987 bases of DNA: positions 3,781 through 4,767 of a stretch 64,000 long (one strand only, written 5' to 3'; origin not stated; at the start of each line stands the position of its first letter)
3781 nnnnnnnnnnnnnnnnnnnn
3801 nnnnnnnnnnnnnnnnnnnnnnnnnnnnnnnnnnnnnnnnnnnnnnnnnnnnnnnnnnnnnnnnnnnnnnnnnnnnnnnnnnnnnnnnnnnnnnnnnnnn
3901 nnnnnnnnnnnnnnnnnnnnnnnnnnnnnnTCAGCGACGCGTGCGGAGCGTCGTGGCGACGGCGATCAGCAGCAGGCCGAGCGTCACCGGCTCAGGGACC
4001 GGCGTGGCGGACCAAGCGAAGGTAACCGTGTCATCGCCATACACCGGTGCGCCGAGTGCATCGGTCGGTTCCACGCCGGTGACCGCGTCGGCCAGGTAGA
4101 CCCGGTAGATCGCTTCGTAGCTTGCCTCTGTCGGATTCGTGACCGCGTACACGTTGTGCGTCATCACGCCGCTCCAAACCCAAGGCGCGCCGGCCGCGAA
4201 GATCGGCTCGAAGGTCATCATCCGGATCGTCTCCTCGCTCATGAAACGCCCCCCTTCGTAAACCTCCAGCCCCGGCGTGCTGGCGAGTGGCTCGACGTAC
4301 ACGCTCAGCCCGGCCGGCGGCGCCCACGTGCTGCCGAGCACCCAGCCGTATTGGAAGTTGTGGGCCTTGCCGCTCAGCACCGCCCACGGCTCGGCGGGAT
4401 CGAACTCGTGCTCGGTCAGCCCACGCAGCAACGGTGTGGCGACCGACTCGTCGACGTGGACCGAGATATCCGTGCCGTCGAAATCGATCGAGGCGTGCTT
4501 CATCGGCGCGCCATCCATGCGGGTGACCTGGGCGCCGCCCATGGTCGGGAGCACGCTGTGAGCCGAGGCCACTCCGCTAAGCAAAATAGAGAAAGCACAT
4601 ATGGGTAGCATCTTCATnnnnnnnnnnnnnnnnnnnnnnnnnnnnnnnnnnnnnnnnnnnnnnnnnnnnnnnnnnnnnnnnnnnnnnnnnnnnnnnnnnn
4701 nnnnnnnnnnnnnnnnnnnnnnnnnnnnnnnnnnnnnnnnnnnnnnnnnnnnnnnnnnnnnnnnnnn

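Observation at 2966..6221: Candidate undescribed metal-capture surface module: Cys-rich protein, DUF1559 prepilin and twin Met/His PEP-CTERM proteins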

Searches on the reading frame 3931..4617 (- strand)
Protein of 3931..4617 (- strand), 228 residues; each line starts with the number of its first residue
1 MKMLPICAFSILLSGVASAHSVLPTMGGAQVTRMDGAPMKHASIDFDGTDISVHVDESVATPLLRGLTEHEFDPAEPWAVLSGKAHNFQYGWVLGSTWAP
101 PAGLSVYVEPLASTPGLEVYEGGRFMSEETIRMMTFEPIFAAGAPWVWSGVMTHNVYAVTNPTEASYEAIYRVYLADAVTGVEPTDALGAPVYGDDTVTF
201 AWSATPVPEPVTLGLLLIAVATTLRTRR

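Call 3: search_protein_families(library=pfam, proteins=[window:3931-4617:-], max_evalue=1)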
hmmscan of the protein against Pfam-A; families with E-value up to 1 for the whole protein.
window:3931-4617:- (228 aa): 1 family
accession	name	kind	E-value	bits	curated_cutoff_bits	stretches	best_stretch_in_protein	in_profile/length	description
PF07589.16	PEP-CTERM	-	0.1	13.2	20.7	1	206-228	1-24/24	PEP-CTERM motif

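Call 4: search_protein_families(library=ncbifam, proteins=[window:3931-4617:-], max_evalue=1)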
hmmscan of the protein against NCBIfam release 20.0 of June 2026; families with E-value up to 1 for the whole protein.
window:3931-4617:- (228 aa): 2 families
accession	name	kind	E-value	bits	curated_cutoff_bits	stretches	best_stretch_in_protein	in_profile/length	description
TIGR02595.1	PEP_CTERM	domain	0.0043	17.8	16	1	207-228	1-22/24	PEP-CTERM sorting domain-containing protein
NF033947.0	PEP-cistern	hypoth_equivalog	0.2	11.4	60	1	200-228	166-194/195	cistern family PEP-CTERM protein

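Call 8: find_homologous_proteins(query=window:3931-4617:-)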
Query window:3931-4617:- (228 aa): 92 proteins with E <= 0.001 among 1495 candidates.
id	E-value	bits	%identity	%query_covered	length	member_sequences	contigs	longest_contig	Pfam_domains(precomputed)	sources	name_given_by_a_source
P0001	2.1e-148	510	100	100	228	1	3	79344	-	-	-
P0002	2.7e-90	320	65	97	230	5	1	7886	-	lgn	-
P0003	3.1e-81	290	66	92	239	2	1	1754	-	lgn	-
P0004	2.5e-80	287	61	91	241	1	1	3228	-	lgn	-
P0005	1.7e-77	278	62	83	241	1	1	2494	-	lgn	-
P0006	2.6e-77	278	60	90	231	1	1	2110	-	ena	-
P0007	7.0e-72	260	58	89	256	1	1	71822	-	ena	-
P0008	7.4e-72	260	62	82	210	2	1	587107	-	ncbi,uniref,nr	ncbi:hypothetical protein Pla108_26360 [Botrimarina colliarenosi]|uniref:PEP-CTERM protein-sorting d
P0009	1.0e-71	259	56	96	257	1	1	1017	-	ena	-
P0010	2.0e-71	258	60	87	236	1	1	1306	-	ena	-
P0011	1.0e-70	256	56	98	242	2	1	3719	-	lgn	-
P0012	2.3e-70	255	55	97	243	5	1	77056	-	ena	-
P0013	2.2e-69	252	57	89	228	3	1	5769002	-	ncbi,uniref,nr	ncbi:hypothetical protein [Botrimarina mediterranea]|uniref:hypothetical protein n=1 Tax=Botrimarina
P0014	3.3e-69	251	55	98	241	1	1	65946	-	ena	-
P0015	5.3e-69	250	56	96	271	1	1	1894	-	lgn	-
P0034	1.6e-49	187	51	91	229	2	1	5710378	-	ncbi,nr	ncbi:PEP-CTERM sorting domain-containing protein [Planctomycetales bacterium ZRK34]|nr:PEP-CTERM sor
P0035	4.4e-49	185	52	82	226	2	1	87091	-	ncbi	ncbi:MAG: hypothetical protein ACE37H_10145 [Phycisphaeraceae bacterium]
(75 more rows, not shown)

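Call 9: find_encoding_contigs(protein=P0008, flank=8000, max_places=3)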
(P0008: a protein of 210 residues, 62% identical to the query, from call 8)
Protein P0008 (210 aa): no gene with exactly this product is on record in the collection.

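Call 10: find_encoding_contigs(protein=P0034, flank=8000, max_places=3)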
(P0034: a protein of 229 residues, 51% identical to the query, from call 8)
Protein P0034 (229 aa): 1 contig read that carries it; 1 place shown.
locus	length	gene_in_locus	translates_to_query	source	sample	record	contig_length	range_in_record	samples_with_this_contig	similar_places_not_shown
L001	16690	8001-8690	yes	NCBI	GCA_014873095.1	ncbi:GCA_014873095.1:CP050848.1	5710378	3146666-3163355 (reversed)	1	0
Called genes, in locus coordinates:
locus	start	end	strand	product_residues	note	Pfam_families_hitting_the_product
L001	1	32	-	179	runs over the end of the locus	PF04542:Sigma70_r2, PF08281:Sigma70_r4_2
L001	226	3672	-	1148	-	PF07992:Pyr_redox_2 (faint), PF12831:FAD_oxidored (weak), PF00754:F5_F8_type_C, PF12831:FAD_oxidored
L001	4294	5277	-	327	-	PF01609:DDE_Tnp_1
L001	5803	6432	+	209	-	-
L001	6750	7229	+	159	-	-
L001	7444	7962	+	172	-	-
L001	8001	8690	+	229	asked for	-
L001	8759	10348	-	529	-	PF04060:FeS (weak), PF00667:FAD_binding_1, PF00175:NAD_binding_1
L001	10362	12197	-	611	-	PF03460:NIR_SIR_ferr, PF01077:NIR_SIR, PF03460:NIR_SIR_ferr, PF01077:NIR_SIR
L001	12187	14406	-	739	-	PF04879:Molybdop_Fe4S4, PF00384:Molybdopterin, PF01568:Molydop_binding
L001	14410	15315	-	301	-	PF00005:ABC_tran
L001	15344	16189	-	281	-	PF00005:ABC_tran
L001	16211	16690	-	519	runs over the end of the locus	PF00528:BPD_transp_1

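Call 11: find_encoding_contigs(protein=P0035, flank=8000, max_places=3)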
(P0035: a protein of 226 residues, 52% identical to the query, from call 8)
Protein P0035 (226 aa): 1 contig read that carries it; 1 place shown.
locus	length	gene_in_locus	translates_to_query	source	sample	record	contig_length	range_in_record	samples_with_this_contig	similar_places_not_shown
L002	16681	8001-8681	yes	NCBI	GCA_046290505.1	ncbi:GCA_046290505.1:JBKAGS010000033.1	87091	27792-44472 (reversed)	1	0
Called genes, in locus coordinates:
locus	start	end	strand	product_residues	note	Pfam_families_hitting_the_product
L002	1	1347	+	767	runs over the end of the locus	PF07635:PSCyt1, PF07583:PSCyt2, PF07587:PSD1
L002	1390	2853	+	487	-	PF07394:DUF1501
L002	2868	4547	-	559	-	PF07995:GSDH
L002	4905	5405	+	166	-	PF00226:DnaJ (weak), PF07743:HSCB_C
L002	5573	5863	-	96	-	-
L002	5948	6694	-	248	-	PF00977:His_biosynth, PF01207:Dus (faint)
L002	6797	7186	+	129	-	-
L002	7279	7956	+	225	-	PF07963:N_methyl (weak)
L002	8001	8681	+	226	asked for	-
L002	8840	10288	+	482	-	PF05787:PhoX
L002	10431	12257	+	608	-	PF00528:BPD_transp_1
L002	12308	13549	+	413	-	PF00999:Na_H_Exchanger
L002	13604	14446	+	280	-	PF20434:BD-FAE (faint), PF00561:Abhydrolase_1, PF07859:Abhydrolase_3 (weak), PF12146:Hydrolase_4, PF12697:Abhydrolase_6 (weak), PF20408:Abhydrolase_11 (weak), PF00326:Peptidase_S9, PF01738:DLH (weak)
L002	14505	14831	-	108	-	PF02617:ClpS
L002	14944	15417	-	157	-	PF00177:Ribosomal_S7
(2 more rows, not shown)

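Call 25: predict_structure(alignment_id=A2)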
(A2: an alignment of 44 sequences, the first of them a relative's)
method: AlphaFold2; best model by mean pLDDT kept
length: 228 residues; sequences in the alignment: 44
mean_pLDDT: 92.3   pTM: 0.85
mean pLDDT of the five models: 92.3, 91.5, 89.9, 88.8, 87.5
residues with pLDDT >= 90: 171; 70-90: 51; 50-70: 6; < 50: 0
segments of 3 or more residues with pLDDT < 50: none
pLDDT, mean of each block of 10 residues (from residue 1): 77 77 90 89 97 98 95 96 96 92 97 98 86 94 93 96 97 98 98 98 90 84 88
secondary structure, 60 per line:
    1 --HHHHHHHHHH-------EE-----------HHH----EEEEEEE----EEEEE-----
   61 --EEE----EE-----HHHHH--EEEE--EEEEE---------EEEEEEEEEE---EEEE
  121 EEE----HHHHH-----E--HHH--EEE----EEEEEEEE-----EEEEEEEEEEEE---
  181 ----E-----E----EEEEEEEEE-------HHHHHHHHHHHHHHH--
elements in order: H3-12 E40-46 E51-55 E63-65 H77-81 E84-87 E90-94 E104-113 E117-123 H128-132 E146-148 E153-160 E166-177 E196-204 H212-226

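Call 27: fold_search(model_id=the predicted structure, library=pdb)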
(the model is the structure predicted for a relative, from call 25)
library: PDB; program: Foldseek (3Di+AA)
matches with E <= 10: 1464; with E <= 0.001: 0
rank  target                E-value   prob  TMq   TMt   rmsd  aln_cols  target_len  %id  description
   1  9b97                  5.6e-03  0.96  0.23  0.11   6.2       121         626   14  Crystal structure of the human PAD2 protein bound to small molecule (released 2024-10-09)
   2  8k2h_B                1.1e-02  0.92  0.26  0.13   6.6       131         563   11  Crystal structure of Group 2Oligosaccharide/Monosaccharide-releasing beta-N-acetylhexosaminidase NgaAt from Arabidopsi (released 2024-04-24)
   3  7d5r_A                2.0e-02  0.77  0.23  0.10   6.3       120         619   13  Structure of the Ca2+-bound C646A mutant of peptidylarginine deiminase type III (PAD3) (released 2021-06-02)
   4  8beg_A                2.5e-02  0.44  0.18  0.09   7.8       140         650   11  Structure of Ig-like domains from PrgB (released 2022-11-30)
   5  3e9u                  2.8e-02  0.25  0.16  0.20  12.5       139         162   11  Crystal structure of Calx CBD2 domain (released 2009-01-27)
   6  3qw9_B                3.1e-02  0.30  0.17  0.21  16.0       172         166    9  Crystal structure of betaglycan ZP-C domain (released 2011-04-06)
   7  6oil                  3.5e-02  0.44  0.21  0.30  12.8       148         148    7  Crystal structure of human VISTA extracellular domain (released 2019-09-11)
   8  4q52_B                3.7e-02  0.13  0.16  0.19  16.1       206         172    7  2.60 Angstrom resolution crystal structure of a conserved uncharacterized protein from Chitinophaga pinensis DSM 2588 (released 2014-05-07)
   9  7d8n_B                4.4e-02  0.66  0.25  0.11   5.8       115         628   12  Structure of the inactive form of wild-type peptidylarginine deiminase type III (PAD3) crystallized under the conditio (released 2021-06-02)
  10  4f20_A                4.6e-02  0.11  0.18  0.15  17.1       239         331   10  Crystal structures reveal the multi-ligand binding mechanism of the Staphylococcus aureus ClfB (released 2012-08-08)
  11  6iqy_A                4.9e-02  0.60  0.28  0.15   8.3       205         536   11  High resolution structure of bilirubin oxidase from Myrothecium verrucaria - M467Q mutant, anaerobically prepared (released 2018-11-21)
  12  7d8n_A                5.2e-02  0.80  0.27  0.12   5.2       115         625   10  Structure of the inactive form of wild-type peptidylarginine deiminase type III (PAD3) crystallized under the conditio (released 2021-06-02)
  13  6xxn_H                5.5e-02  0.25  0.17  0.27  12.2       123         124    8  Crystal structure of NB7, a nanobody targeting prostate specific membrane antigen (released 2020-06-10)
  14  3ggh_A                5.8e-02  0.08  0.15  0.13  19.9       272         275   10  Donor strand complemented FaeG of F4ad fimbriae (released 2009-10-20)
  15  4ajv                  6.1e-02  0.54  0.21  0.29   8.7       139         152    5  Structure of mouse ZP-C domain of TGF-Beta-Receptor-3 (released 2013-02-27)
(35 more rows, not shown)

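Call 30: find_related_loci(query=A2, collection=genome_contigs, flank=6000)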
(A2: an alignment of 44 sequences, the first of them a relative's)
Query A2 (228 aa) in genome_contigs; peptide patterns used: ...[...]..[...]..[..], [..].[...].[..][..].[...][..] (x = any residue, [..] = any of these).
45 stretches matched a pattern; 37 encode a relative of the query (tblastn E <= 1e-3); 36 distinct loci.
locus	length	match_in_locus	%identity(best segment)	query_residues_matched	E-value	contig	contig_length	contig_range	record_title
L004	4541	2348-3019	50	1-228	4e-68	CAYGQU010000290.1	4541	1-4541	MAG TPA_asm: uncultured Planctomycetaceae bacterium isolate ERP117304_co3_279 genome assembly, contig: NODE_28206_length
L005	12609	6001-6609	56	21-224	9e-68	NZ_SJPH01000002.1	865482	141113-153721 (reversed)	Botrimarina hoheduenensis strain Pla111 Pla111_contig00002, whole genome shotgun sequence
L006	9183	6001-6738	48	2-219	3e-66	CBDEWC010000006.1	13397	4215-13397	MAG: Lacipirellulaceae bacterium isolate d5507cef-6411-428a-9560-9783e26928f6 genome assembly, contig: contig_6, whole g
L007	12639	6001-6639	51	17-228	5e-65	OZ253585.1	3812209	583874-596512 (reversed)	MAG: Botrimarina sp. isolate 2e70a4d6-b18c-4cb3-b6de-51a5168322e1 genome assembly, chromosome: 1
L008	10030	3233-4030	42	4-213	2e-59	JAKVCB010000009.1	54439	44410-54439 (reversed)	MAG: Pirellulales bacterium isolate ALOHA_ZT_43 ZT-Pirellulales-1_9, whole genome shotgun sequence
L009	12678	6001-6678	52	2-224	7e-68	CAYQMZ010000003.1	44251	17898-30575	MAG TPA_asm: uncultured Pirellulaceae bacterium isolate SRP268394_co1_194 genome assembly, contig: NODE_1344_length_4425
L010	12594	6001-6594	51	22-228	2e-53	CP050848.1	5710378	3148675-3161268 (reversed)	Planctomycetales bacterium ZRK34 chromosome, complete genome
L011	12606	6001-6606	60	9-210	3e-76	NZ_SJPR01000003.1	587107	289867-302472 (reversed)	Botrimarina colliarenosi strain Pla108 Pla108_contig00003, whole genome shotgun sequence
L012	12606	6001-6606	49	7-216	9e-53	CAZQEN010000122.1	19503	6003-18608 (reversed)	MAG TPA_asm: uncultured Planctomycetales bacterium isolate SRP329715_co1_375 genome assembly, contig: NODE_4098_length_1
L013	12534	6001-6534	51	22-209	2e-51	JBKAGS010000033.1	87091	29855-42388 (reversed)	MAG: Phycisphaeraceae bacterium isolate Ske_MAG10 Ske_MAG10_0033, whole genome shotgun sequence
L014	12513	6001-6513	52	23-204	4e-51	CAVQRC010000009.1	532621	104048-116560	MAG: Pirellulales bacterium isolate MFD09964.bin.1.137 genome assembly, contig: contig_19246, whole genome shotgun seque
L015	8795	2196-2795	46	17-228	2e-49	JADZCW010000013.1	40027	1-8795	MAG: Phycisphaeraceae bacterium isolate SJ746 c_000000044050, whole genome shotgun sequence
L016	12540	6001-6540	48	14-195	2e-46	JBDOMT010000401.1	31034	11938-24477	MAG: Pirellulales bacterium isolate FK190211_WC_24_26_27_29_metabat2_scaf2bin.120 NODE_853_length_31034_cov_1.635940, wh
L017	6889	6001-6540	47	17-207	6e-45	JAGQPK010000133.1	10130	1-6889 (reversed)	MAG: Planctomycetales bacterium isolate HKST-UBA38 NODE_133_length_10130_cov_4.071819, whole genome shotgun sequence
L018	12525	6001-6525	47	21-204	4e-44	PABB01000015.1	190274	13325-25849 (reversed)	MAG: Planctomycetaceae bacterium isolate NAT130 MHASMcontig_869500, whole genome shotgun sequence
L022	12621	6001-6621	40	1-219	5e-40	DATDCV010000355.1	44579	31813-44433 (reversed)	MAG TPA_asm: Verrucomicrobiia bacterium isolate SMAG_U157 k141_760573, whole genome shotgun sequence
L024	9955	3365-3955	43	2-206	3e-38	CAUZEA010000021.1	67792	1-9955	MAG: Planctomycetota bacterium isolate CB27_Tmax.39 genome assembly, contig: Ga0310121_10000175, whole genome shotgun se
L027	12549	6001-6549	39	22-213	1e-35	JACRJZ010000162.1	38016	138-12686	MAG: Verrucomicrobia bacterium isolate NC_groundwater_1842_Pr3_B-0.1um_64_53 SR-2_scaffold_141_3854754, whole genome sho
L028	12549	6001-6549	44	9-188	2e-35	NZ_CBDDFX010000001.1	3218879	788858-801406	MAG: Aeoliella sp. isolate b2ef280b-401d-4d99-a43b-96afde1bdd21 contig_1, whole genome shotgun sequence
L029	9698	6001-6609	40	7-214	3e-34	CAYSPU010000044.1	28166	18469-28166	MAG TPA_asm: uncultured Verrucomicrobiota bacterium isolate SRP263991_co5_69 genome assembly, contig: NODE_3402_length_2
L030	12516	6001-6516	44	8-181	4e-34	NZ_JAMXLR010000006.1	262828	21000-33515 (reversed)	Aeoliella straminimaris strain ICT_H6.2 Contig_6_165.896, whole genome shotgun sequence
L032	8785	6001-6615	41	1-207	5e-34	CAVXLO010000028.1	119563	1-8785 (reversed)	MAG: uncultured Verrucomicrobiae bacterium isolate MFD02416.bin.2.131 genome assembly, contig: contig_29652, whole genom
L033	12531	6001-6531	40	22-207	1e-33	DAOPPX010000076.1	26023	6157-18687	MAG TPA_asm: Verrucomicrobiota bacterium isolate AMR_MDS_1537 NODE_2399_length_26023_cov_44.250539, whole genome shotgun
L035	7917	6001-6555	41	22-215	1e-35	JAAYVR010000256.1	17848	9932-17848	MAG: Verrucomicrobia bacterium isolate AS27yjCOA_75 167606_AS27, whole genome shotgun sequence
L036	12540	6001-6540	39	18-206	2e-30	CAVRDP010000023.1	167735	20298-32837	MAG: uncultured Planctomycetia bacterium isolate MFD01231.bin.2.30 genome assembly, contig: contig_12784, whole genome s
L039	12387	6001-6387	40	51-181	2e-23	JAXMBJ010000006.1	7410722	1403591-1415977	MAG: Pirellulales bacterium isolate STL-PLA33 C1.16.fa-6, whole genome shotgun sequence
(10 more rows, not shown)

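Call 35: search_solved_structures(query=A2, max_evalue=10)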
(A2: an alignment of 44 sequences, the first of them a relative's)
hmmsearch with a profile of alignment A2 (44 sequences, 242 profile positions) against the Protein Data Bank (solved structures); distinct sequences matched with E-value up to 10: 0.

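Call 38: search_protein_families(library=pfam, proteins=[L022:3735-5783:+, L022:5701-7341:+, L022:2351-2818:+, L033:2118-2597:+, L010:4570-5139:+, L013:4668-5099:+, L022:3032-3772:+, L036:5593-7314:+, L039:5863-6594:+], max_evalue=0.1)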
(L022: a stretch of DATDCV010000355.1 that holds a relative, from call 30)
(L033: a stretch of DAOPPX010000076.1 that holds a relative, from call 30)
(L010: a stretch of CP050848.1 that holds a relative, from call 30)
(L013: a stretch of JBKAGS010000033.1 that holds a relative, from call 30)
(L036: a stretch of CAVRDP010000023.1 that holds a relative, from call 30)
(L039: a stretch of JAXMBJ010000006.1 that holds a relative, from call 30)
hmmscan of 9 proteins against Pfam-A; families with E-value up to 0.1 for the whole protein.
L022:3735-5783:+ (683 aa): 0 families

L022:5701-7341:+ (547 aa): 0 families

L022:2351-2818:+ (156 aa): 0 families

L033:2118-2597:+ (160 aa): 0 families

L010:4570-5139:+ (190 aa): 1 family
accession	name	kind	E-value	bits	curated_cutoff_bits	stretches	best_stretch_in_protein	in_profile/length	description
PF05887.16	Trypan_PARP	-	0.0028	18.1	100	1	47-124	12-83/134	Procyclic acidic repetitive protein (PARP)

L013:4668-5099:+ (144 aa): 0 families

L022:3032-3772:+ (247 aa): 3 families
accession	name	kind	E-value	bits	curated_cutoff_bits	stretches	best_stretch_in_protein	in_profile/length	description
PF07963.17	N_methyl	-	1.5e-06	28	21.2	1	31-53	5-27/27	Prokaryotic N-terminal methylation motif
PF07596.16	SBP_bac_10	-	0.00049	20.7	23.3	1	62-114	6-61/268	Protein of unknown function (DUF1559)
PF25665.1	His1_capsid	-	0.067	13.6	27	0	27-55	39-67/73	His1 virus capsid protein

L036:5593-7314:+ (574 aa): 2 families
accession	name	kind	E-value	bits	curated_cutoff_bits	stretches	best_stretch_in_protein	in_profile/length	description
PF12951.13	PATR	-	2.9e-10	40.5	27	1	442-471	1-30/30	Passenger-associated-transport-repeat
PF07589.16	PEP-CTERM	-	2.3e-05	24.7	20.7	1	512-535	1-22/24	PEP-CTERM motif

L039:5863-6594:+ (244 aa): 0 families

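Call 44: search_protein_representatives(alignment_id=A4)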
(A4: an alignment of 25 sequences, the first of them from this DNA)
Query: 25 sequences, 177 profile positions. Proteins with E-value up to 0.001 (for the whole library): 327; up to 1e-10: 266; up to 1e-30: 101. The best 150 are listed.
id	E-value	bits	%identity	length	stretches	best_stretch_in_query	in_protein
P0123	7.2e-116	400.4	-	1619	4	18-175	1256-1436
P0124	4.2e-109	378.3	-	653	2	3-175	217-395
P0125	1.2e-106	370.3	-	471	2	2-170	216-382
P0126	6.5e-94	328.8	-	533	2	2-175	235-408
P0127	1.9e-87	307.8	-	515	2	2-176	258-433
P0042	2.0e-79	281.6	-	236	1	2-177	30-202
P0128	9.8e-74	263.1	-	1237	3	18-175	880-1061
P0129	7.5e-73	260.2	-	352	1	1-176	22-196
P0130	1.5e-72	259.3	-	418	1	1-175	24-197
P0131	6.8e-72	257.1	-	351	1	3-176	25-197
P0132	5.7e-68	244.4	-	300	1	2-175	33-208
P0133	2.9e-67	242.0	-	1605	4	19-175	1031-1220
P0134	3.6e-67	241.8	-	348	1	2-175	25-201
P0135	9.0e-67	240.5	-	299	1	2-176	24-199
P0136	7.1e-66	237.5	-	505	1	2-175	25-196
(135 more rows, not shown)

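Call 46: search_protein_families(library=pfam, alignment_id=A5, max_evalue=0.001)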
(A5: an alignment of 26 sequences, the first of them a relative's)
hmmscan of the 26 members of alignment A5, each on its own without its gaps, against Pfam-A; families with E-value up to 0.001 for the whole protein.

A. member 1, P0123 (1619 aa): 0 families

B. families by the number of members that match (of 26 scanned): 13 families
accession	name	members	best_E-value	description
PF03174.19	CHB_HEX_C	5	3.2e-07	Chitobiase/beta-hexosaminidase C-terminal domain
PF00404.24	Dockerin_1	4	7.3e-08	Dockerin type I domain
PF02012.26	BNR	4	1.2e-06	BNR/Asp-box repeat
PF03793.24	PASTA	2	1.1e-26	PASTA domain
PF13004.13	BACON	2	5.2e-07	Putative binding domain, N-terminal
PF05345.18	He_PIG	1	3.5e-16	Putative Ig domain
PF09136.16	Glucodextran_B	1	3.2e-15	Glucodextranase, domain B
PF07603.17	Lcl_C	1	1e-06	Lcl C-terminal domain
PF16656.11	Pur_ac_phosph_N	1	3.4e-05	Purple acid Phosphatase, N-terminal domain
PF00041.27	fn3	1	5.9e-05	Fibronectin type III domain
PF07495.19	Y_Y_Y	1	0.00014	Y_Y_Y domain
PF19190.6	BACON_2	1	0.00022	Viral BACON domain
PF07589.16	PEP-CTERM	1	0.0003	PEP-CTERM motif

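Call 50: search_protein_families(library=pfam, alignment_id=A6, max_evalue=0.00001)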
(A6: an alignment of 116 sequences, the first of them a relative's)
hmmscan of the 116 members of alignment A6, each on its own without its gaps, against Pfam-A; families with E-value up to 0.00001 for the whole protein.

A. member 1, L004:1-594:+ (198 aa): 1 family
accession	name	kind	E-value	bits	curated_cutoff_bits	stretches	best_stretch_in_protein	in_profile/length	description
PF00263.26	Secretin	-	6.8e-35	120.6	27.5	1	5-150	14-168/169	Bacterial type II and III secretion system protein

B. families by the number of members that match (of 116 scanned): 149 families (the first 25 are shown)
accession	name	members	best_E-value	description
PF01408.29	GFO_IDH_MocA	4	4.9e-24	Oxidoreductase family, NAD-binding Rossmann fold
PF19051.5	GFO_IDH_MocA_C2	3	1.2e-131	Oxidoreductase family, C-terminal alpha/beta domain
PF00701.28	DHDPS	3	9.9e-47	Dihydrodipicolinate synthetase family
PF00072.30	Response_reg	3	2.3e-24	Response regulator receiver domain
PF00437.27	T2SSE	2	6.6e-128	Type II/IV secretion system protein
PF00977.27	His_biosynth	2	8.1e-75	Histidine biosynthesis protein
PF04616.20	Glyco_hydro_43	2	4.9e-58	Glycosyl hydrolases family 43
PF16576.10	HlyD_D23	2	1.4e-42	Barrel-sandwich domain of CusB or HlyD membrane-fusion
PF00263.26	Secretin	2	4.5e-41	Bacterial type II and III secretion system protein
PF01613.24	Flavin_Reduct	2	2.8e-34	Flavin reductase like domain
PF01261.30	AP_endonuc_2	2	8.3e-34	Xylose isomerase-like TIM barrel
PF07978.19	NIPSNAP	2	8.9e-22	NIPSNAP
PF13437.12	HlyD_3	2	9.8e-22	HlyD family secretion protein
PF19335.5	HMBD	2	6.1e-10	Heavy metal binding domain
PF03512.19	Glyco_hydro_52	1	1.1e-177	Glycosyl hydrolase family 52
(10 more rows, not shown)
